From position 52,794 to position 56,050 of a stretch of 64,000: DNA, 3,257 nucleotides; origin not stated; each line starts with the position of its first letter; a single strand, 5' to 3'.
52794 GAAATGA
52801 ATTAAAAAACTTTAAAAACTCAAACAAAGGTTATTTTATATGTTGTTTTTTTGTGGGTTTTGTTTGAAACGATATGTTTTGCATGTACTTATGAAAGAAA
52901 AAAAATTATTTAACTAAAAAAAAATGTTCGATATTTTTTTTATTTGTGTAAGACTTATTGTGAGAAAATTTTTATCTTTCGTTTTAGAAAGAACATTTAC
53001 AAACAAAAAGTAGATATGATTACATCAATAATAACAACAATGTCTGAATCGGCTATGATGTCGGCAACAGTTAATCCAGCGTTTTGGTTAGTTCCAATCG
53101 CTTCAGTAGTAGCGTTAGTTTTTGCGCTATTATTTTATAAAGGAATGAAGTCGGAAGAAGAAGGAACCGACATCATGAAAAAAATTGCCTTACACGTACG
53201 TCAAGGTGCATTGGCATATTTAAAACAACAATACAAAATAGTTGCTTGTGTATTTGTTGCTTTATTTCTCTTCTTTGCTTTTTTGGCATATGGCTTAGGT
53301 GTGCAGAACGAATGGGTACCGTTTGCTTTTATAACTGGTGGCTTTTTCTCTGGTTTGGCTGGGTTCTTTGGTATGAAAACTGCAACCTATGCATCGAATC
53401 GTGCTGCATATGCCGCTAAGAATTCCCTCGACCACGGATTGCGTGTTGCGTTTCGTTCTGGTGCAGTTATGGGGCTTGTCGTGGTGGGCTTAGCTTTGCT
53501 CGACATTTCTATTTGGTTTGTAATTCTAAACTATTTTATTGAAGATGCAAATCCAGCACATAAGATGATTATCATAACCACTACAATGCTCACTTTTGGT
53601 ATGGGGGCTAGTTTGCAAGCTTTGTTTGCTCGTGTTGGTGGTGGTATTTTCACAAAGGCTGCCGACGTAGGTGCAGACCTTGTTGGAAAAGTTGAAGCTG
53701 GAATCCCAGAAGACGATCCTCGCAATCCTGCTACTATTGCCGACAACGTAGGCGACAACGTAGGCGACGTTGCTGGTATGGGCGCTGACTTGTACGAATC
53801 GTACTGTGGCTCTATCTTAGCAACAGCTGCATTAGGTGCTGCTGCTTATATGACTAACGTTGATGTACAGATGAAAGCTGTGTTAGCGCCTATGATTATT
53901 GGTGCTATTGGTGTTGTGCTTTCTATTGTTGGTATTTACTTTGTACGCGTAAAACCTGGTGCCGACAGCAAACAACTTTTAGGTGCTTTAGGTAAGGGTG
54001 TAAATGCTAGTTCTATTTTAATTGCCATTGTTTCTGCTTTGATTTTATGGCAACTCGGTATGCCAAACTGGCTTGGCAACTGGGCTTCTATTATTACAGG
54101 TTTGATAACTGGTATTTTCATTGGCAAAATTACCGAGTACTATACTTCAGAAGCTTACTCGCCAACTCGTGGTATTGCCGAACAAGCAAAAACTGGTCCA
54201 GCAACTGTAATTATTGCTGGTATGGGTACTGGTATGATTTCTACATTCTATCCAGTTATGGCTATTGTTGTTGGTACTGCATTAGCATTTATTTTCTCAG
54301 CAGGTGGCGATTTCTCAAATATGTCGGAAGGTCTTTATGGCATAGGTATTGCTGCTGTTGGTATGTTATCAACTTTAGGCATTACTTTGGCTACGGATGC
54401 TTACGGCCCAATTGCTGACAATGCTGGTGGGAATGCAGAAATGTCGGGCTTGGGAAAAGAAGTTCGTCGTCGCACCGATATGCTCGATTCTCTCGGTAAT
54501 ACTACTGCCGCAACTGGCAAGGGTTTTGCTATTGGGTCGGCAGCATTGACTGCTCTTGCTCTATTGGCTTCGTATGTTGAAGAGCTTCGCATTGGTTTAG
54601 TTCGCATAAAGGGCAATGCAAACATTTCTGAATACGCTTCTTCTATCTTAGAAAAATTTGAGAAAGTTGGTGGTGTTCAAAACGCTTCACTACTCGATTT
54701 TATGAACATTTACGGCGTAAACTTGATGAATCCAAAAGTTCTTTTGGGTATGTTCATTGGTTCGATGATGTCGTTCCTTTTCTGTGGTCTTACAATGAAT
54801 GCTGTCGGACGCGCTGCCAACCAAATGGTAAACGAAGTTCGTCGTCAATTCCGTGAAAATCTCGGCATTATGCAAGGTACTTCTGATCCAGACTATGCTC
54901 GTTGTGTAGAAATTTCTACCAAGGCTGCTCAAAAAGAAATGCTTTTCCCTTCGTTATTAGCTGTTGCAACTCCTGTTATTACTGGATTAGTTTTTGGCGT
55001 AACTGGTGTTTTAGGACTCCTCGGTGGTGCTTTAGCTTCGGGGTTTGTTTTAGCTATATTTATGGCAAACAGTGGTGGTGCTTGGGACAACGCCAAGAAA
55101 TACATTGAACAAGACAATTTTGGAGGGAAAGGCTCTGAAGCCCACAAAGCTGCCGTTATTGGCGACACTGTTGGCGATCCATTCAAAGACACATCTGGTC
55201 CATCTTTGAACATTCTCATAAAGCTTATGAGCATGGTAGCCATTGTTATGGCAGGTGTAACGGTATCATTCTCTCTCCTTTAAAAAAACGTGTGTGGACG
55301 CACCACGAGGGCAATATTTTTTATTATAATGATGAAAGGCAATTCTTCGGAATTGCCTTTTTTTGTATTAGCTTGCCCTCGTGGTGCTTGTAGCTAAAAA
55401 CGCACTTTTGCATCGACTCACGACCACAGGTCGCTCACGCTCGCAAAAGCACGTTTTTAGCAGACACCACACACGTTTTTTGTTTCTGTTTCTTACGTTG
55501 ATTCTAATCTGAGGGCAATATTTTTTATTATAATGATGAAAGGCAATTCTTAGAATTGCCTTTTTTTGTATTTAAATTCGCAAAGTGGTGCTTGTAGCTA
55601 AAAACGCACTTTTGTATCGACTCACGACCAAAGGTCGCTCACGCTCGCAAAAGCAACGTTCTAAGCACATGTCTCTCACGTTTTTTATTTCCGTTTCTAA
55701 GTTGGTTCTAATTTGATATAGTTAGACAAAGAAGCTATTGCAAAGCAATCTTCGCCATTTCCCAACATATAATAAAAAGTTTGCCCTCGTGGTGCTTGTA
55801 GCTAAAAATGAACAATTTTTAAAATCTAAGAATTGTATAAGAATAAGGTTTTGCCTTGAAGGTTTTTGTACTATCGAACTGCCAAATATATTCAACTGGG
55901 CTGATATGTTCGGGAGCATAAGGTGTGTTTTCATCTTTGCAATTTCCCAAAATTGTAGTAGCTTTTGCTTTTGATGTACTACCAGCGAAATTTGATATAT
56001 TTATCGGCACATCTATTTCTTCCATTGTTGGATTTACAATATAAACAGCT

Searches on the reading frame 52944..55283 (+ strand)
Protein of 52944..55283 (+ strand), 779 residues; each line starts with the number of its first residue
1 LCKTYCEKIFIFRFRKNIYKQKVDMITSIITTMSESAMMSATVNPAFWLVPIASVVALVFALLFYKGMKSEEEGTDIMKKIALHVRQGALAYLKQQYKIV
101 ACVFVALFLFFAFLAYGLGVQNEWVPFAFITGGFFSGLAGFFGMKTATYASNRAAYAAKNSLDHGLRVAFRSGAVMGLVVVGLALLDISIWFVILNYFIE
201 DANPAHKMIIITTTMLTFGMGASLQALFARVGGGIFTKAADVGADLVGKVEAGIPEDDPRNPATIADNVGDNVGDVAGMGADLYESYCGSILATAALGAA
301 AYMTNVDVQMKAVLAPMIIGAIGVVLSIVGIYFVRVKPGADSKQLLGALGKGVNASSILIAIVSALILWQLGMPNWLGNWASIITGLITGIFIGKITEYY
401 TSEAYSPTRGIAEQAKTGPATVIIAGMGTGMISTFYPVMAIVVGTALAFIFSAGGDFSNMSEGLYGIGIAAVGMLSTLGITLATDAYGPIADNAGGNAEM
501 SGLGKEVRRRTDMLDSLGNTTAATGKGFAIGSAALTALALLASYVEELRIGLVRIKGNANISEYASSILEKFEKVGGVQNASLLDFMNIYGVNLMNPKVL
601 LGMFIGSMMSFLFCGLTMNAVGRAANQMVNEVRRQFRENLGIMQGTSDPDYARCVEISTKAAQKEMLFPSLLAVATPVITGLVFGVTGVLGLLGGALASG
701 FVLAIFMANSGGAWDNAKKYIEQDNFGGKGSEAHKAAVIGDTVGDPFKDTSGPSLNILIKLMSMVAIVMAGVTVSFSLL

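Call 12: search_protein_families(library=pfam, proteins=[window:52944-55283:+])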
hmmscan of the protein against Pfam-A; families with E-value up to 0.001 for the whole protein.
window:52944-55283:+ (779 aa): 1 family
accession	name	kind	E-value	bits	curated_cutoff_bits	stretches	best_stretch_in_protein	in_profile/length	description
PF03030.21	H_PPase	-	1.2e-265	883.6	29.7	1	55-769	1-645/645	Inorganic H+ pyrophosphatase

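Call 35: find_homologous_proteins(query=window:52944-55280:+, max_evalue=1e-100)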
Query window:52944-55280:+ (779 aa): 8000 proteins with E <= 1e-100 among 8000 candidates; the best 120 are listed.
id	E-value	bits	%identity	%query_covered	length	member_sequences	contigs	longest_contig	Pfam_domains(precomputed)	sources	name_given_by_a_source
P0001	0.0e+0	1619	100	97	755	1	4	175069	PF03030.22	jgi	-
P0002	0.0e+0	1616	100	97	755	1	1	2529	PF03030.22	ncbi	-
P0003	0.0e+0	1611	99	97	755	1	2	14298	PF03030.22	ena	-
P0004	0.0e+0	1604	100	96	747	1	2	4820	PF03030.22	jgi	-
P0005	0.0e+0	1592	100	95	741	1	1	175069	PF03030.22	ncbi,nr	ncbi:MAG: sodium-translocating pyrophosphatase [Verrucomicrobiaceae bacterium]|nr:sodium-translocati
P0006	0.0e+0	1566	96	97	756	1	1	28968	PF03030.22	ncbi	-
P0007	0.0e+0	1477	90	97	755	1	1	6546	PF03030.22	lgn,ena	-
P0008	0.0e+0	1476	89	97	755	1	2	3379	PF03030.22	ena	-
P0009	0.0e+0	1475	89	97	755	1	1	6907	PF03030.22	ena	-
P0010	0.0e+0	1474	89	97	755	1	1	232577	PF03030.22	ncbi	-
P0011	0.0e+0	1472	89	97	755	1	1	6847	PF03030.22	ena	-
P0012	0.0e+0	1471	89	97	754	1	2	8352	PF03030.22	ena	-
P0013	0.0e+0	1465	89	97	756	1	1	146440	PF03030.22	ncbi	-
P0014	0.0e+0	1407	84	98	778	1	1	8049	PF03030.22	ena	-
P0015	0.0e+0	1407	84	98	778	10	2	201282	PF03030.22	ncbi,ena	-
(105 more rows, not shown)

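Call 36: find_encoding_contigs(protein=P0010, flank=10000, max_places=3)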
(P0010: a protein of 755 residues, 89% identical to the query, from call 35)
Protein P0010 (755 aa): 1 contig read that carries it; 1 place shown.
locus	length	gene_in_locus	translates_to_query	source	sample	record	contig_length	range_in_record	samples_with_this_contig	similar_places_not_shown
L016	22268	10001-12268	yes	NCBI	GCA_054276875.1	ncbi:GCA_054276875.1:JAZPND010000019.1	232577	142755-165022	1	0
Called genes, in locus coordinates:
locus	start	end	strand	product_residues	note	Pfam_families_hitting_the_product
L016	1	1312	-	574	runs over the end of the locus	PF02690:Na_Pi_cotrans, PF01895:PhoU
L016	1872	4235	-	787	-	PF13229:Beta_helix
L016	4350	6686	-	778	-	PF13229:Beta_helix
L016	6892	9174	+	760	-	PF13229:Beta_helix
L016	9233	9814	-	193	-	-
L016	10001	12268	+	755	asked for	PF03030:H_PPase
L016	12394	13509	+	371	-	PF03739:LptF_LptG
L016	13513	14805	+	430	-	PF02844:GARS_N, PF01071:GARS_A, PF02843:GARS_C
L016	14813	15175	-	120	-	PF02537:CRCB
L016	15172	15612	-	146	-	PF02537:CRCB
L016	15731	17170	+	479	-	PF02554:CstA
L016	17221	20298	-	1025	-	PF00873:ACR_tran, PF03176:MMPL, PF02355:SecD_SecF_C (faint)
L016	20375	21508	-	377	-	PF25919:BSH_CusB (faint), PF25917:BSH_RND, PF25973:BSH_CzcB (weak), PF25876:HH_MFP_RND, PF25885:HH_EMRA (weak), PF25944:Beta-barrel_RND (weak), PF25967:RND-MFP_C, PF25989:YknX_C (weak), +1 more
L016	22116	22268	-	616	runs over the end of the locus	PF02239:Cytochrom_D1 (faint), PF10282:Lactonase (faint), PF03150:CCP_MauG (faint)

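Call 37: find_encoding_contigs(protein=P0006, flank=10000, max_places=3)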
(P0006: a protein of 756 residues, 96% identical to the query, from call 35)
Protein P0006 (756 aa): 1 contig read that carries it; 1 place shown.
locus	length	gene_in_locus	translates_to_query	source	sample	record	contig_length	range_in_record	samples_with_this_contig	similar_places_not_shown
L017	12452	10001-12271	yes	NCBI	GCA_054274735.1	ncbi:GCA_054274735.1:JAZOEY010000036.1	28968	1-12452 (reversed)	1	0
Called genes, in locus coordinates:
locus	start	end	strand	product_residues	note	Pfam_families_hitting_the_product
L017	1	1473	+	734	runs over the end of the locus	PF17678:Glyco_hydro_92N, PF07971:Glyco_hydro_92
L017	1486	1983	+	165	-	-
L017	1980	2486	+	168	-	-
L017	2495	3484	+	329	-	PF01551:Peptidase_M23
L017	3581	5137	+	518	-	PF00478:IMPDH, PF00571:CBS (weak)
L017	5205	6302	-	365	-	PF06144:DNA_pol3_delta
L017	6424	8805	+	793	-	PF08531:Bac_rhamnosid_N, PF17389:Bac_rhamnosid6H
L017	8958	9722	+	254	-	-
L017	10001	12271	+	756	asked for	PF03030:H_PPase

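Call 38: find_encoding_contigs(protein=P0015, flank=10000, max_places=3)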
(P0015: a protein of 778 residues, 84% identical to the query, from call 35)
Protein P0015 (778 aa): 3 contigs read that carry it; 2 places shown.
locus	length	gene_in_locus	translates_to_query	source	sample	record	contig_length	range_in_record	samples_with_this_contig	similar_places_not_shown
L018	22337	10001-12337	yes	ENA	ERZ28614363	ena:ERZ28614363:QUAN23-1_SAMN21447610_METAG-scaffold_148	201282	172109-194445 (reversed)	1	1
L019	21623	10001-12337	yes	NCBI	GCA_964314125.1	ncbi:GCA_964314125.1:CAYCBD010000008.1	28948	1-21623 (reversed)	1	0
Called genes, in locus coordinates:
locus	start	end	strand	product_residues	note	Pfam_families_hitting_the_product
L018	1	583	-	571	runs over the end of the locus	PF00331:Glyco_hydro_10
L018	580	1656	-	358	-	PF13229:Beta_helix (weak)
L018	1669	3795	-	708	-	PF19773:DUF6259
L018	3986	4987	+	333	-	PF00044:Gp_dh_N, PF02800:Gp_dh_C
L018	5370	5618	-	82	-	PF01016:Ribosomal_L27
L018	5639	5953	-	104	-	PF00829:Ribosomal_L21p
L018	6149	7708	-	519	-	PF00478:IMPDH, PF00571:CBS (weak)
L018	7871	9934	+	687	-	PF02065:Melibiase (weak)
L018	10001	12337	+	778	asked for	PF03030:H_PPase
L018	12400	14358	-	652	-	PF04851:ResIII, PF17757:UvrB_inter, PF27431:UvrB_3rd, PF00271:Helicase_C, PF12344:UvrB, PF02151:UVR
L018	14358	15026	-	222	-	PF00702:Hydrolase, PF13419:HAD_2, PF13242:Hydrolase_like (weak)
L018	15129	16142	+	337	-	PF00579:tRNA-synt_1b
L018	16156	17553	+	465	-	-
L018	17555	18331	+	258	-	PF00977:His_biosynth, PF03060:NMO (faint), PF01207:Dus (faint)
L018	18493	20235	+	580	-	PF02784:Orn_Arg_deC_N, PF17810:Arg_decarb_HB, PF17944:Arg_decarbox_C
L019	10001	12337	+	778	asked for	PF03030:H_PPase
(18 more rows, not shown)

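Call 54: find_encoding_contigs(protein=P0003, flank=10000, max_places=4)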
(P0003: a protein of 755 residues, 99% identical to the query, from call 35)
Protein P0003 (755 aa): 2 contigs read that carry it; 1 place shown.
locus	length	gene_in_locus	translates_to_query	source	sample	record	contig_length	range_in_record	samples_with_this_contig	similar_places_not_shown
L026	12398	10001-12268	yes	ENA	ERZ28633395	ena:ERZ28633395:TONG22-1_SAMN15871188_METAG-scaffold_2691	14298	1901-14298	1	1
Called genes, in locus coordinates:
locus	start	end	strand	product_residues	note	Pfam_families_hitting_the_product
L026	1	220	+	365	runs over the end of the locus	PF03462:PCRF, PF00472:RF-1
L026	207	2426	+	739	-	PF17678:Glyco_hydro_92N, PF07971:Glyco_hydro_92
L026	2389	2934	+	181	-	-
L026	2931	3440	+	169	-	-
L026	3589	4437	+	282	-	PF01551:Peptidase_M23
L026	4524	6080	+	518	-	PF00478:IMPDH, PF00571:CBS (weak)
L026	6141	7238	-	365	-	PF06144:DNA_pol3_delta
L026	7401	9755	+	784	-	PF05592:Bac_rhamnosid (faint), PF08531:Bac_rhamnosid_N, PF17389:Bac_rhamnosid6H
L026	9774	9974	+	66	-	-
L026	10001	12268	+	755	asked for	PF03030:H_PPase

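Call 55: find_encoding_contigs(protein=P0001, flank=10000, max_places=6)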
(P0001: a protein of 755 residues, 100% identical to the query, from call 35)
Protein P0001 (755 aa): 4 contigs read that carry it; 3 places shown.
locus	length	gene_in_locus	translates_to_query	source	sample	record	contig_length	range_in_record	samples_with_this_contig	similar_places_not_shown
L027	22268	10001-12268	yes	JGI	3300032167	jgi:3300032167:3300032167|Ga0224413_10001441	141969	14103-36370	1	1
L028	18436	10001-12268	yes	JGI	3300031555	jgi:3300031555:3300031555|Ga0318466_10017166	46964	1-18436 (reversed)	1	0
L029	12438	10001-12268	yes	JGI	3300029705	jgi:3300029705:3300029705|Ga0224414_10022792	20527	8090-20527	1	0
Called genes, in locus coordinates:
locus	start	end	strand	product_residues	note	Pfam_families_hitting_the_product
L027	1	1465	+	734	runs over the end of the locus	PF17678:Glyco_hydro_92N, PF07971:Glyco_hydro_92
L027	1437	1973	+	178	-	-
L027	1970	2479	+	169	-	-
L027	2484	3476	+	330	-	PF01551:Peptidase_M23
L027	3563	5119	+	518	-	PF00478:IMPDH, PF00571:CBS (weak)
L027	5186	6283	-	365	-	PF06144:DNA_pol3_delta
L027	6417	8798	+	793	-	PF08531:Bac_rhamnosid_N, PF17389:Bac_rhamnosid6H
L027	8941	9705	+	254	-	-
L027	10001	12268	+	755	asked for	PF03030:H_PPase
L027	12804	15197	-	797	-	PF22848:ASD1_dom, PF06964:Alpha-L-AF_C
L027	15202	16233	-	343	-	PF04616:Glyco_hydro_43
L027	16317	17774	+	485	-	PF03553:Na_H_antiporter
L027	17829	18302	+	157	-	PF09835:DUF2062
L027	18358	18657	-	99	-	-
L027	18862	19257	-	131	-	-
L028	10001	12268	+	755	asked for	PF03030:H_PPase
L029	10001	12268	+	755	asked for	PF03030:H_PPase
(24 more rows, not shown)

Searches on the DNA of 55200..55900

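Call 27: search_rna_families(source=window, start=55200, end=55900, threshold=evalue, max_evalue=10)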
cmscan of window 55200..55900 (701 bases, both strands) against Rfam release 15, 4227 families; matches with E-value up to 10: 14.
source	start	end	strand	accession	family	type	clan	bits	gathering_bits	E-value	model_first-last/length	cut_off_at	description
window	55540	55581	-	RF02844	RefA9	Gene; antisense;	-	25.6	49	0.13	1-64/64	no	Enterococcus sRNA A9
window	55379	55471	-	RF04174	MIR4208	Gene; miRNA;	-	20.3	140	1.9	1-191/191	no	MIR4208 microRNA precursor family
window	55284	55421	+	RF01481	rli53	Cis-reg;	-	18.5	70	0.41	1-173/173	no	Listeria sRNA rli53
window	55503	55571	+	RF02551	DapZ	Cis-reg;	-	18.2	56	1.7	1-78/78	no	ABC transporter regulator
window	55529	55779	+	RF03119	dCoV-5UTR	Cis-reg;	CL00116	16.9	102.9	0.43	1-294/294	no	Deltacoronavirus 5'UTR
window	55400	55454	-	RF03370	mir-2566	Gene; miRNA;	-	16.8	86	4.6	1-83/83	no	mir-2566 microRNA precursor family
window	55279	55363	+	RF02607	AbsR25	Gene; sRNA;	-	16.6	47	3.3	1-164/164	no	Acinetobacter sRNA 25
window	55536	55619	-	RF02607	AbsR25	Gene; sRNA;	-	16.1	47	4.2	1-164/164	no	Acinetobacter sRNA 25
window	55444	55614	-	RF04150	MIR2655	Gene; miRNA;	-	16.1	122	6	32-235/267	no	MIR2655 microRNA precursor family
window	55298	55368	+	RF02551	DapZ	Cis-reg;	-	15.9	56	5.6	1-78/78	no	ABC transporter regulator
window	55280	55370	+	RF00558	L20_leader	Cis-reg; leader;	-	15.2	58.7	4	1-127/127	no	Ribosomal protein L20 leader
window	55294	55368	+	RF01409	STnc250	Gene; sRNA;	-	13.5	42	8.6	1-94/94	no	STnc250 Hfq binding RNA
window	55210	55363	+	RF04180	BTnc231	Gene; sRNA;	-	13.1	80.4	6.6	1-154/154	no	Bacteroides sRNA BTnc231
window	55524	55565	-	RF01824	RUF20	Gene;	-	9.9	60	9.3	1-425/425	no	RNA of unknown function 20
